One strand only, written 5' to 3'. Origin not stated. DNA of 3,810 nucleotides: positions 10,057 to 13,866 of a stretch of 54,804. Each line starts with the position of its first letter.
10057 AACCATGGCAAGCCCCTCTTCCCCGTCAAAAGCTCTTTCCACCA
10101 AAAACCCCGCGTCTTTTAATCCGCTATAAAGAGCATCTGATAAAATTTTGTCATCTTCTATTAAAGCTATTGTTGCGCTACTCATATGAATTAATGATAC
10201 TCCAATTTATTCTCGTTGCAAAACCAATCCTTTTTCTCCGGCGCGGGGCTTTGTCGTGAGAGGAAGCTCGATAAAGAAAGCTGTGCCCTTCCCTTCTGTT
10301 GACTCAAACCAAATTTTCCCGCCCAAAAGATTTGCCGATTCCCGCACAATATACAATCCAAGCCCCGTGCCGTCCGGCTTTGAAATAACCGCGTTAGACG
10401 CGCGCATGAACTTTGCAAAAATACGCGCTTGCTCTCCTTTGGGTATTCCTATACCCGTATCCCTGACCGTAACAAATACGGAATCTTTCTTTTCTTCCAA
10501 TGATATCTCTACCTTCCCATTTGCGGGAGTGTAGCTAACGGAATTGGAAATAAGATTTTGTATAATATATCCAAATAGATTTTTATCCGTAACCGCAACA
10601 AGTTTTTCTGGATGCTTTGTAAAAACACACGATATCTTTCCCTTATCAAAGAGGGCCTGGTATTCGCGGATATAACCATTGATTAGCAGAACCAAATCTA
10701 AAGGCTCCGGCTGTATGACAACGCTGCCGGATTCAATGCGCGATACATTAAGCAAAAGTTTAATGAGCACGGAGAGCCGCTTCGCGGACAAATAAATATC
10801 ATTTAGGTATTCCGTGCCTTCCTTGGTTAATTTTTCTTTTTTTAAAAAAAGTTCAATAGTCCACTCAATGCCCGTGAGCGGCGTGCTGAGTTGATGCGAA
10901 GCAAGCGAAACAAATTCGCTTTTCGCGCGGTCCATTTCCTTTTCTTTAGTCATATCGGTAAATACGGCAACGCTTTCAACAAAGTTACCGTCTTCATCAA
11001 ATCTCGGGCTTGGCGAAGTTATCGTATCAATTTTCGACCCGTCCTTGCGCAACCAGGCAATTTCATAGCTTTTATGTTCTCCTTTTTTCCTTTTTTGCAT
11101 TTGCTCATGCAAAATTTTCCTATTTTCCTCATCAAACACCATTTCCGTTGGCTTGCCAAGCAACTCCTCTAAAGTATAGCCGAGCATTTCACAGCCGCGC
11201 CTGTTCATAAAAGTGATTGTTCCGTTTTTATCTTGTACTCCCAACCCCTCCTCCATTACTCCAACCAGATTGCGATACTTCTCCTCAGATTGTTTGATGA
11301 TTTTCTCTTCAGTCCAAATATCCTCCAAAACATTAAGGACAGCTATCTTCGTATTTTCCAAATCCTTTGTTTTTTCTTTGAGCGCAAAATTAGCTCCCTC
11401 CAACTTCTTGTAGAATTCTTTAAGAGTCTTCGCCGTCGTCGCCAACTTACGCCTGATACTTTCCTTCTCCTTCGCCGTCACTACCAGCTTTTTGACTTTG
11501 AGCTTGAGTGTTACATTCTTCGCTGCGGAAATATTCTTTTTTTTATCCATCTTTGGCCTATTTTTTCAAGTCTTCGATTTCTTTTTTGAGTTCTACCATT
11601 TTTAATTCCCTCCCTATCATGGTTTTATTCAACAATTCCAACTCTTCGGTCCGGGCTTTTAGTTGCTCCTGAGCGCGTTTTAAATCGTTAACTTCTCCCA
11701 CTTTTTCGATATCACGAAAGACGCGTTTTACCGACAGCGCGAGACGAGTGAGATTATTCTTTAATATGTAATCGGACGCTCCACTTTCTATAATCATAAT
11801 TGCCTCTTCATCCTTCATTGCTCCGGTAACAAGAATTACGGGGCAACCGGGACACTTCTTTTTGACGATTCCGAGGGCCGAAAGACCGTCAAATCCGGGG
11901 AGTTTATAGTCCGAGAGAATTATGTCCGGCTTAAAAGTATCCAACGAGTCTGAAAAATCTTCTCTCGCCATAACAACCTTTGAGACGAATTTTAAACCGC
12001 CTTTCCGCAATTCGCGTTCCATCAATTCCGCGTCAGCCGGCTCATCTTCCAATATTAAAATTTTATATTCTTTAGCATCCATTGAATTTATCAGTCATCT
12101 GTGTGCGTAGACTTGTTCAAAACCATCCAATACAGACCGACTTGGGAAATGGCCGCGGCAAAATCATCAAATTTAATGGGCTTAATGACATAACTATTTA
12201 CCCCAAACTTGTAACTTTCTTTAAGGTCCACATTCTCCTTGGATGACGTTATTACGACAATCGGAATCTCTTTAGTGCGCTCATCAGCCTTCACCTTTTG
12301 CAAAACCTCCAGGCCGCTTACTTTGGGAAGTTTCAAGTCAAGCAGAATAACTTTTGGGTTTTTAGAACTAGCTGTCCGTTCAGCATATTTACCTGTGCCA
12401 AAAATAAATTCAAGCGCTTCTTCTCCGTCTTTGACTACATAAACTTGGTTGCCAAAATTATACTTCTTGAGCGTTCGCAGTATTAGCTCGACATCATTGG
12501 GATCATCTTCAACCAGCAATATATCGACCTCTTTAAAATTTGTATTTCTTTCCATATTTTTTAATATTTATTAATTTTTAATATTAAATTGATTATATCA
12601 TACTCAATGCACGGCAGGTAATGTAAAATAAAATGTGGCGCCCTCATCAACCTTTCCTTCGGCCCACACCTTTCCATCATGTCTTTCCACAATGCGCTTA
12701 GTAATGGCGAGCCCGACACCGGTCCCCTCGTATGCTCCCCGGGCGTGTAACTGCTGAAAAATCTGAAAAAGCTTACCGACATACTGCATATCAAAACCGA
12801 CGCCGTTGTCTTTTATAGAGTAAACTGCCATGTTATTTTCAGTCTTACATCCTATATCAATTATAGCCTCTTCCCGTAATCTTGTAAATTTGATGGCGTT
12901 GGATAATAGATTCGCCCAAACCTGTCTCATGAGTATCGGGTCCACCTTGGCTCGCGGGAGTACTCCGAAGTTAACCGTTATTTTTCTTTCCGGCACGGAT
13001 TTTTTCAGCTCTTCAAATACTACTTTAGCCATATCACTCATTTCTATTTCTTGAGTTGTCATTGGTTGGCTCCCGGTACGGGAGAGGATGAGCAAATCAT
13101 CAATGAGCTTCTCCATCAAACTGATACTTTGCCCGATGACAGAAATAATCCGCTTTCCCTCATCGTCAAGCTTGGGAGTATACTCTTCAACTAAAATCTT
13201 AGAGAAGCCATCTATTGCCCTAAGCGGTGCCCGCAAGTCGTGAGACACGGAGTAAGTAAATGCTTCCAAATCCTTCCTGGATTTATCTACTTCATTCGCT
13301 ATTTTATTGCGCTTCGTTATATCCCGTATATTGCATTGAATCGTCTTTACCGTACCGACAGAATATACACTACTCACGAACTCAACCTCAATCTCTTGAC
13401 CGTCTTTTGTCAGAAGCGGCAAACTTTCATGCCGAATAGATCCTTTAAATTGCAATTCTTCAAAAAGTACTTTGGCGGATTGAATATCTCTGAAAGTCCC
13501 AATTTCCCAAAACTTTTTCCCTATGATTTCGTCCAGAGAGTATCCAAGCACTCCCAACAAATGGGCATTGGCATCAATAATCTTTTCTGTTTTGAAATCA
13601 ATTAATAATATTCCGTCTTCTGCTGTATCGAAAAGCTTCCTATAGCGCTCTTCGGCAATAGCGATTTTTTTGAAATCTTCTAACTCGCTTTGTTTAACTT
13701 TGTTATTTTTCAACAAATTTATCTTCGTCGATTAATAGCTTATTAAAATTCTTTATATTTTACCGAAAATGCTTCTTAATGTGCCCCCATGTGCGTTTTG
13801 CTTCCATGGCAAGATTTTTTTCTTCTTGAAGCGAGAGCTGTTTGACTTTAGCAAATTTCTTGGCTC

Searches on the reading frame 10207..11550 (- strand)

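Call 56: search_protein_families(library=pfam, proteins=[window:10207-11550:-], max_evalue=0.00001)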
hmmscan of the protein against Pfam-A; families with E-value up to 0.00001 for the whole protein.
window:10207-11550:- (447 aa): 7 families
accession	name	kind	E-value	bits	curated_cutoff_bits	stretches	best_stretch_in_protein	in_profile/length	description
PF02518.31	HATPase_c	-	7.7e-29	100.8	26.4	1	322-432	2-110/111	Histidine kinase-, DNA gyrase B-, and HSP90-like ATPase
PF13426.13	PAS_9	-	1.6e-16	60.9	27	1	102-202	3-103/103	PAS domain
PF00512.31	HisKA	-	4.3e-13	49.6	26.9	1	209-275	1-66/66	His Kinase A (phospho-acceptor) domain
PF00989.32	PAS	-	3.3e-12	46.9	22.6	1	98-200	9-113/113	PAS fold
PF08448.16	PAS_4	-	1.9e-09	38.2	23.1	1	101-204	6-109/110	PAS fold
PF08447.18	PAS_3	-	1.6e-08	35.1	25.6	1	113-194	2-86/89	PAS fold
PF13188.13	PAS_8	-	3.7e-06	27.1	21.8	1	90-136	1-44/65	PAS domain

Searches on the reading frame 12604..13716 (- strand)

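Call 56: search_protein_families(library=pfam, proteins=[window:12604-13716:-], max_evalue=0.00001)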
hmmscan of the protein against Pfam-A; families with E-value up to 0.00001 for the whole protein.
window:12604-13716:- (370 aa): 4 families
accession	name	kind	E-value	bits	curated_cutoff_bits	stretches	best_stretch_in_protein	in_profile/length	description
PF02518.31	HATPase_c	-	1.1e-22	81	26.4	1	259-368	2-109/111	Histidine kinase-, DNA gyrase B-, and HSP90-like ATPase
PF00512.31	HisKA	-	4e-13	49.6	26.9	1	151-215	3-64/66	His Kinase A (phospho-acceptor) domain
PF13426.13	PAS_9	-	9.2e-10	39.2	27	1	34-135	2-103/103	PAS domain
PF13188.13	PAS_8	-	5.4e-09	36.1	21.8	1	23-73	1-45/65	PAS domain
